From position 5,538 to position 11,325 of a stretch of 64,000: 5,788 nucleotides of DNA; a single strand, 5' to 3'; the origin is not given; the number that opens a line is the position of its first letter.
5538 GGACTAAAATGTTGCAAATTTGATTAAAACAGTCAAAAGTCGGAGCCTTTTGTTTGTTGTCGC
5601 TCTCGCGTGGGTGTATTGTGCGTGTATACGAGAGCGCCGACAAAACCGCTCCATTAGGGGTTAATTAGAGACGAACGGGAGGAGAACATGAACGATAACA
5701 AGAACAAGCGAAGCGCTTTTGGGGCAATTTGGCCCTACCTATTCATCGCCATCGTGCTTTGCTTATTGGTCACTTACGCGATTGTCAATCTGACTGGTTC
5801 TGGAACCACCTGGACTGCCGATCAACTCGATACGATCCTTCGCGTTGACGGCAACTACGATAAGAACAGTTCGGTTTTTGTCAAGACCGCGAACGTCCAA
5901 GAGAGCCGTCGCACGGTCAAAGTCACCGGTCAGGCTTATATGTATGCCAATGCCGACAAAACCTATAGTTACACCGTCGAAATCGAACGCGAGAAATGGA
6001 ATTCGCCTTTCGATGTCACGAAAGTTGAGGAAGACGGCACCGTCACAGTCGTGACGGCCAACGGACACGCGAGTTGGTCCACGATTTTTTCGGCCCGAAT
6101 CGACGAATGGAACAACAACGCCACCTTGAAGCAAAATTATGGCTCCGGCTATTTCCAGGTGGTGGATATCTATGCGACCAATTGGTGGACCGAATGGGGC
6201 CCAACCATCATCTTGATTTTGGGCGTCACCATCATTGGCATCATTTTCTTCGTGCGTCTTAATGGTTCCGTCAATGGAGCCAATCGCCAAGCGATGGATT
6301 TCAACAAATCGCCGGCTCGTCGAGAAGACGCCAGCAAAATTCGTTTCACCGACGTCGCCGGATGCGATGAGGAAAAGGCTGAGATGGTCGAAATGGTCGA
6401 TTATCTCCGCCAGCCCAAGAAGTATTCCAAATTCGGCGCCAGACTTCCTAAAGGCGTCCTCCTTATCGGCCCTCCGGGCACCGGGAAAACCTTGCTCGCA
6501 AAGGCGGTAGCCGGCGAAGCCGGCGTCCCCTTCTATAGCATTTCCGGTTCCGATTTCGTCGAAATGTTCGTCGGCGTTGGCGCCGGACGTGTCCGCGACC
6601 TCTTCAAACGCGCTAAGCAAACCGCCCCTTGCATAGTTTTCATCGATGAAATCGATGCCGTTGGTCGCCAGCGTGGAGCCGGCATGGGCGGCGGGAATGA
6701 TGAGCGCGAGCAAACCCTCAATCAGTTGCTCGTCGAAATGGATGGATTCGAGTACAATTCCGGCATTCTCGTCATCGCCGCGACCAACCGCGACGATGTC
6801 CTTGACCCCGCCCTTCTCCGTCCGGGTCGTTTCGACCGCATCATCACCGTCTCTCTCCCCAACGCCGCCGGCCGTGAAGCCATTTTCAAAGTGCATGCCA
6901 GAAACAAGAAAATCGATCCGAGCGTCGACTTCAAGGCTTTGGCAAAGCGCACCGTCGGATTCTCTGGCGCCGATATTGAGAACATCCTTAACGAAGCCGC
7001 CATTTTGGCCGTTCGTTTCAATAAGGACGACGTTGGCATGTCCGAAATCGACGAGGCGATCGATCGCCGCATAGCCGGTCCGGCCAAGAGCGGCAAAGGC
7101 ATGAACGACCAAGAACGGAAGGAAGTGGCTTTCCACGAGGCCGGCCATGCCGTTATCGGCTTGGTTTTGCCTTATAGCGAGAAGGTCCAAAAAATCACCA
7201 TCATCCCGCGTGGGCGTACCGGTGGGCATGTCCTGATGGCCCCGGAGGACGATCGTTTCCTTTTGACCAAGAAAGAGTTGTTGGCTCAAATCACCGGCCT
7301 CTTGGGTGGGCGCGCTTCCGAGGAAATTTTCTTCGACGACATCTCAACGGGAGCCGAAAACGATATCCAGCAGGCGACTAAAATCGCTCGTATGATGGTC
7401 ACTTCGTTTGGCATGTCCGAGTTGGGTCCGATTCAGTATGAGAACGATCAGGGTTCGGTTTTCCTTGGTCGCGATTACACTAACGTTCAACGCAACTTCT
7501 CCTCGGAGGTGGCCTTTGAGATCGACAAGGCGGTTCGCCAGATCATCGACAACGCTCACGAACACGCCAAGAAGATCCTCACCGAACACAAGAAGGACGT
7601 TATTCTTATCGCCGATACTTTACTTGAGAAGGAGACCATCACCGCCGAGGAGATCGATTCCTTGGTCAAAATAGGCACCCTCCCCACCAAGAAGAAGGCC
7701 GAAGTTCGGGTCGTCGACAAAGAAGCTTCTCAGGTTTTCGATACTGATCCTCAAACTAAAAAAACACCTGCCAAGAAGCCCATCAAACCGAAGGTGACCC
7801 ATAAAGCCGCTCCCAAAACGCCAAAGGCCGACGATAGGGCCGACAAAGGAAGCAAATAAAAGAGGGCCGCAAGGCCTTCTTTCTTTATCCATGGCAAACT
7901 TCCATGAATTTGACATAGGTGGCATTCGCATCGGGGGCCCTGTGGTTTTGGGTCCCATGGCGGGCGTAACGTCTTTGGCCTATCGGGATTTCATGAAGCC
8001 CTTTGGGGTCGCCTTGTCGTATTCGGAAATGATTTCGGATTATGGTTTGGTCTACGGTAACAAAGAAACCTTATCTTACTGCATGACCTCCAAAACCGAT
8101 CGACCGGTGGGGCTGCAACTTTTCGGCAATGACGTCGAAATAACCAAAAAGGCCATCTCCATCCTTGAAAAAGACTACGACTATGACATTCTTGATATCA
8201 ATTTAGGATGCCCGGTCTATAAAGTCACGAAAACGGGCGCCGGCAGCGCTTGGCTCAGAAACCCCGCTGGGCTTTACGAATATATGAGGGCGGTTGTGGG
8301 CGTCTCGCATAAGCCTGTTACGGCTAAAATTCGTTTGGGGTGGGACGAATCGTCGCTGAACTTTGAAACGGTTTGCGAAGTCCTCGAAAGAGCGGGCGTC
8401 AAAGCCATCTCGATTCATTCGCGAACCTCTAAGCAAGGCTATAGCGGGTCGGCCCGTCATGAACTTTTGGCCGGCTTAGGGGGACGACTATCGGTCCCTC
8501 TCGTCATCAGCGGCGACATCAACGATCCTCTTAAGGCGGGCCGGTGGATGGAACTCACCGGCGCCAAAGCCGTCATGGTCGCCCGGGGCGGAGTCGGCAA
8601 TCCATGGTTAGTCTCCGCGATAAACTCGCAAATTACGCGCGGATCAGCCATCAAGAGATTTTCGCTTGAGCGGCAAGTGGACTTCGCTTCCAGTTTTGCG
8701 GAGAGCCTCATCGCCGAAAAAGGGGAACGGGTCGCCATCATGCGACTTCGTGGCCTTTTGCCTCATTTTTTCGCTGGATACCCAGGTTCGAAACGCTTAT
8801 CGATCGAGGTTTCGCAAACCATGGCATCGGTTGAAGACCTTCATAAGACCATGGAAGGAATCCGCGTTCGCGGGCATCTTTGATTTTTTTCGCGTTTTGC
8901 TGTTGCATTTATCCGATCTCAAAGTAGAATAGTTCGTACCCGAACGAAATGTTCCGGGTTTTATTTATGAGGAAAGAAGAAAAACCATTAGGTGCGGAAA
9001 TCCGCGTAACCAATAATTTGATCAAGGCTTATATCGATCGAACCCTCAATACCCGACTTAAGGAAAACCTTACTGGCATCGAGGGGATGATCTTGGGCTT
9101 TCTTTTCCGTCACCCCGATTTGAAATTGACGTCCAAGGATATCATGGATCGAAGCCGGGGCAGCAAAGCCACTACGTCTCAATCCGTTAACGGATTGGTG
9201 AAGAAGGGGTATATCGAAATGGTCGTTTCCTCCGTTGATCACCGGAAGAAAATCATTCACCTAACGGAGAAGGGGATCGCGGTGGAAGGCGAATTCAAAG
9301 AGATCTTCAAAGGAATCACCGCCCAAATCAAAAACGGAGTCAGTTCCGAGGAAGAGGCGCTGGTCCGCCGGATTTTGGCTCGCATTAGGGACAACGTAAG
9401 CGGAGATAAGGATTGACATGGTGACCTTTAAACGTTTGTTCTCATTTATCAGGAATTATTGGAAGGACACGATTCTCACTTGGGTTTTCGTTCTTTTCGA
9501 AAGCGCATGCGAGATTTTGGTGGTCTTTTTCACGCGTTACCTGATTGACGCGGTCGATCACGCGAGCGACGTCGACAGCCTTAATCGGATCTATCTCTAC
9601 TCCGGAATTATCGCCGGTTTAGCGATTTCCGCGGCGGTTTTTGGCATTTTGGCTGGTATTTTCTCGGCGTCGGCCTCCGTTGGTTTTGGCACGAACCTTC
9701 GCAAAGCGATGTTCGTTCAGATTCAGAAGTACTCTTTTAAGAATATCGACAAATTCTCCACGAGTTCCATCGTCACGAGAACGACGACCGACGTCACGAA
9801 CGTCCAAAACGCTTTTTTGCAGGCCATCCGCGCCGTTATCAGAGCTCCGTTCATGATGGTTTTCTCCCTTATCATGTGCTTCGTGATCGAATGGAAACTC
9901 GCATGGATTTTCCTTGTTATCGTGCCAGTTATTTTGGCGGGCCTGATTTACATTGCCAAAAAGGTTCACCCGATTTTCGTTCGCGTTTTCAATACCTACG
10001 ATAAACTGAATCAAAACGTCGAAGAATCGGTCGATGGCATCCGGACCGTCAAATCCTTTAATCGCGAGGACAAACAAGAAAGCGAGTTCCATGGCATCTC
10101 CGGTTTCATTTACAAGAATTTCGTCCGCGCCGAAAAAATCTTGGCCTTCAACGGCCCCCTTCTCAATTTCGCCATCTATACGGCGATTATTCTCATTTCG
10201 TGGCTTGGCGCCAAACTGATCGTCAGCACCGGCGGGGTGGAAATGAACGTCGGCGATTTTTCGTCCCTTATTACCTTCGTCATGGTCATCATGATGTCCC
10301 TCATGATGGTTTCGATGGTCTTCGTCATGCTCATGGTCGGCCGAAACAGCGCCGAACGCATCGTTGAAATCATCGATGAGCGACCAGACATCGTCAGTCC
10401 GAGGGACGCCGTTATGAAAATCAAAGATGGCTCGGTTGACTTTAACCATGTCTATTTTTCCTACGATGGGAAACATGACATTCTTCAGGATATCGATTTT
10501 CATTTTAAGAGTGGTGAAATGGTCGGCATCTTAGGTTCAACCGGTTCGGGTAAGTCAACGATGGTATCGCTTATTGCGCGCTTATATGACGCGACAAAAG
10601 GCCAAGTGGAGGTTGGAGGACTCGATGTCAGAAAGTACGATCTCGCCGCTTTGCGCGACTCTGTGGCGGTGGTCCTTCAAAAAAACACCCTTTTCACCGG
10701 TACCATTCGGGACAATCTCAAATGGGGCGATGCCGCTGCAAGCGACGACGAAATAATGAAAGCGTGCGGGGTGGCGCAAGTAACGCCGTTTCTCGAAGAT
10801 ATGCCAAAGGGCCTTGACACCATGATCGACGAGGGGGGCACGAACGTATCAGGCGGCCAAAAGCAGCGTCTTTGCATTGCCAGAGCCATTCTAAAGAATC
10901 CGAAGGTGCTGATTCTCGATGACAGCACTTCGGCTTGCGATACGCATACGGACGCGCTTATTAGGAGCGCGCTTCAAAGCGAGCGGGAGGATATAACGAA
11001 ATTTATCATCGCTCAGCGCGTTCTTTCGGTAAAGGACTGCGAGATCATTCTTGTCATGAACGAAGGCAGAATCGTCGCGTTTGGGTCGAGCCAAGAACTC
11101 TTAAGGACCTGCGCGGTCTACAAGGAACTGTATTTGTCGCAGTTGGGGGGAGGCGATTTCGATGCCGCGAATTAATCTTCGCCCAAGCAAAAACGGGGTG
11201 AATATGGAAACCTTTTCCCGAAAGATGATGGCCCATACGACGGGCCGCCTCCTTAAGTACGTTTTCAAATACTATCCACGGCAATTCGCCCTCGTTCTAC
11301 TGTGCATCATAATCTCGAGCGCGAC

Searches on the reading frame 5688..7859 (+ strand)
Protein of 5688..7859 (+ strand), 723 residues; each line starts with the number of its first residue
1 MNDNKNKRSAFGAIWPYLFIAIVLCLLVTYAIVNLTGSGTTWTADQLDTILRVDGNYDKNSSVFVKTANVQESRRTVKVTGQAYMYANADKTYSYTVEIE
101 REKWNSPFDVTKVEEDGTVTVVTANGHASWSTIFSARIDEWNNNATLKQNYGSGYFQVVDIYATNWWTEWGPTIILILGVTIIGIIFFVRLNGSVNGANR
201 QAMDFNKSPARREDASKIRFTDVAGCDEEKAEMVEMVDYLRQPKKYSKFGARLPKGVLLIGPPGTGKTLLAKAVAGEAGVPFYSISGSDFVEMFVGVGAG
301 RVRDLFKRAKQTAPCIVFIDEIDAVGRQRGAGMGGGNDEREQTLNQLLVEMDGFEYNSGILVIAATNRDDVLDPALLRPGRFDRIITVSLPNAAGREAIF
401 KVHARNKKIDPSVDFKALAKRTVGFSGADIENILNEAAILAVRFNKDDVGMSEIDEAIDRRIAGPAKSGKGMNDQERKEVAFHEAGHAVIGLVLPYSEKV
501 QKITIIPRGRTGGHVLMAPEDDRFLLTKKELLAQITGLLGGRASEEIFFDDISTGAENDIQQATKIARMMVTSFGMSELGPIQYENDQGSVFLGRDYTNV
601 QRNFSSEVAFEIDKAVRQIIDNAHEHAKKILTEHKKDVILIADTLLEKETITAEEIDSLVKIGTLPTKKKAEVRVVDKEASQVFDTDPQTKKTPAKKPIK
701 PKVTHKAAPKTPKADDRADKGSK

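Call 54: search_protein_families(library=ncbifam, max_evalue=1e-10, proteins=[window:5688-7859:+])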
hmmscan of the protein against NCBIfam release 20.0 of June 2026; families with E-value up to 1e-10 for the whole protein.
window:5688-7859:+ (723 aa): 10 families
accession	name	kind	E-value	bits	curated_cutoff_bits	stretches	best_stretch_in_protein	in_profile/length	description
TIGR01241.2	FtsH_fam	equivalog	2.7e-228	759.6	600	1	114-656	47-598/598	ATP-dependent zinc metalloprotease FtsH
NF008004.0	PRK10733.1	equivalog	2e-172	574.5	1008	1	169-662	105-595/644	ATP-dependent zinc metalloprotease FtsH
NF003069.1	PRK03992.1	subfamily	1.1e-89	301.3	500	1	213-460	123-371/379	proteasome-activating nucleotidase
TIGR01242.2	TIGR01242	subfamily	6e-85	285.4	500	1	213-460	106-354/362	proteasome-activating nucleotidase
NF047747.1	PrtsmActNtasePan2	equivalog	6.3e-75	252.9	700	1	198-460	135-391/397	proteasome-activating nucleotidase Pan2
TIGR01243.1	CDC48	subfamily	7e-75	252.7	802.65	1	216-451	448-682/733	CDC48 family AAA ATPase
NF047748.1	PrtsmActNtasePan1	equivalog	2.9e-72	243.9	750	1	213-460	140-388/405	proteasome-activating nucleotidase Pan1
TIGR03689.1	pup_AAA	equivalog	1.3e-40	139.6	504.75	1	214-406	175-380/512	proteasome ATPase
NF041006.2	cell_div_CdvC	equivalog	1.3e-38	132.8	650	1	214-443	96-324/370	cell division protein CdvC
NF042959.1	IteA_antiphage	equivalog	9.1e-35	120.5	510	1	228-457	99-320/367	anti-phage ATPase IteA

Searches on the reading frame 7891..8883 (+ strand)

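Call 112: search_protein_families(library=pfam, max_evalue=1e-8, proteins=[window:7891-8883:+])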
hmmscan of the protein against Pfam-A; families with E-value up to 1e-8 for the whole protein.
window:7891-8883:+ (330 aa): 1 family
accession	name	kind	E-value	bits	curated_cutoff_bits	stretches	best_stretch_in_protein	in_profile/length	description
PF01207.24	Dus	-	2.4e-64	217.8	20.4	1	20-316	2-298/311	Dihydrouridine synthase (Dus)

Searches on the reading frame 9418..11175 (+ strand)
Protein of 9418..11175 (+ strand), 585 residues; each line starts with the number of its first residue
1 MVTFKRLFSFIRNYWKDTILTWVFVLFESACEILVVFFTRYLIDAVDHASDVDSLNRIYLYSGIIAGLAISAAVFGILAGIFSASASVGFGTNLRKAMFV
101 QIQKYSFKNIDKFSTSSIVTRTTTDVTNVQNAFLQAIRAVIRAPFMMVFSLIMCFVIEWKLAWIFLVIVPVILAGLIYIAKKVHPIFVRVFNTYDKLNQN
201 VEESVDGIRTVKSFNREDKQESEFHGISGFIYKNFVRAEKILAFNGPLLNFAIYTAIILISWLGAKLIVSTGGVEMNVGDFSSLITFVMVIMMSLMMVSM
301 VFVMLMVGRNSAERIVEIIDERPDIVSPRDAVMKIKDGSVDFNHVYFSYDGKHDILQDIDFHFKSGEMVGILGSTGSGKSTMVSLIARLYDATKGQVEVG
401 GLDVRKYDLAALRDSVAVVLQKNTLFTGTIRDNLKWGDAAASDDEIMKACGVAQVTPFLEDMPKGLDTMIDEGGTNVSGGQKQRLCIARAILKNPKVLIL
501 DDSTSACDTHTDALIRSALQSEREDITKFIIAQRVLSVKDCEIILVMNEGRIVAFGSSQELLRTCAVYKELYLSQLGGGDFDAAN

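Call 54: search_protein_families(library=ncbifam, max_evalue=1e-10, proteins=[window:9418-11175:+])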
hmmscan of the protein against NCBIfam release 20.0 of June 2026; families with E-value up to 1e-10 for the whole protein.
window:9418-11175:+ (585 aa): 163 families (the best 25 are shown)
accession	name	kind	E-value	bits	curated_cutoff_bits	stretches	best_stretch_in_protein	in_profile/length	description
TIGR02204.1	MsbA_rel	hypoth_equivalog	6.3e-109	365.2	780.4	1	4-572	6-572/576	ABC transporter, permease/ATP-binding protein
TIGR02203.1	MsbA_lipidA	equivalog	1.9e-105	353.5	602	1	3-574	1-568/572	lipid A export permease/ATP-binding protein MsbA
TIGR00958.1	3a01208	subfamily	2.2e-98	330.3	874.6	1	5-571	150-710/711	antigen peptide transporter 2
NF045513.1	HepA_fam_ABC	equivalog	1.2e-92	311.3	725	1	43-563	79-597/610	heterocyst formation ABC transporter subunit HepA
NF008381.0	PRK11176.1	equivalog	4.8e-87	292.7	867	1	2-577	11-581/582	lipid A ABC transporter ATP-binding protein/permease MsbA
NF010178.0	PRK13657.1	equivalog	4.5e-86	289.6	733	1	104-571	101-566/588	glucan ABC transporter ATP-binding protein/ permease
NF052233.1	CphA_assoc_ABC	equivalog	1.1e-84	285.3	880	1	3-578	171-746/766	cyanophycin metabolism-associated ABC transporter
TIGR03375.1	type_I_sec_LssB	subfamily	1.9e-78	264.4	693.1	1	74-564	204-691/696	type I secretion system permease/ATPase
NF008364.0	PRK11160.1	equivalog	5.6e-78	262.9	630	1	63-572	64-572/575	heme ABC transporter ATP-binding protein/permease CydC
TIGR01846.1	type_I_sec_HlyB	subfamily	1.2e-77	261.8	725.55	1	36-576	159-693/694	type I secretion system permease/ATPase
NF008055.0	PRK10789.1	equivalog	2e-77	261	845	1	3-575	3-571/590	SmdA family multidrug ABC transporter permease/ATP-binding protein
NF008056.1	PRK10790.1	equivalog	9.3e-76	255.6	746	1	2-581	9-581/584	SmdB family multidrug efflux ABC transporter permease/ATP-binding protein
TIGR03797.1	NHLM_micro_ABC2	equivalog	3e-72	244.2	709.4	1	7-575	126-685/686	NHLP bacteriocin export ABC transporter permease/ATPase subunit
TIGR02857.1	CydD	equivalog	1.8e-70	238.4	435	1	24-547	8-529/529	thiol reductant ABC exporter subunit CydD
TIGR03796.1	NHLM_micro_ABC1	equivalog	3.2e-70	237.2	853.3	1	23-571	161-708/710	NHLP family bacteriocin export ABC transporter peptidase/permease/ATPase subunit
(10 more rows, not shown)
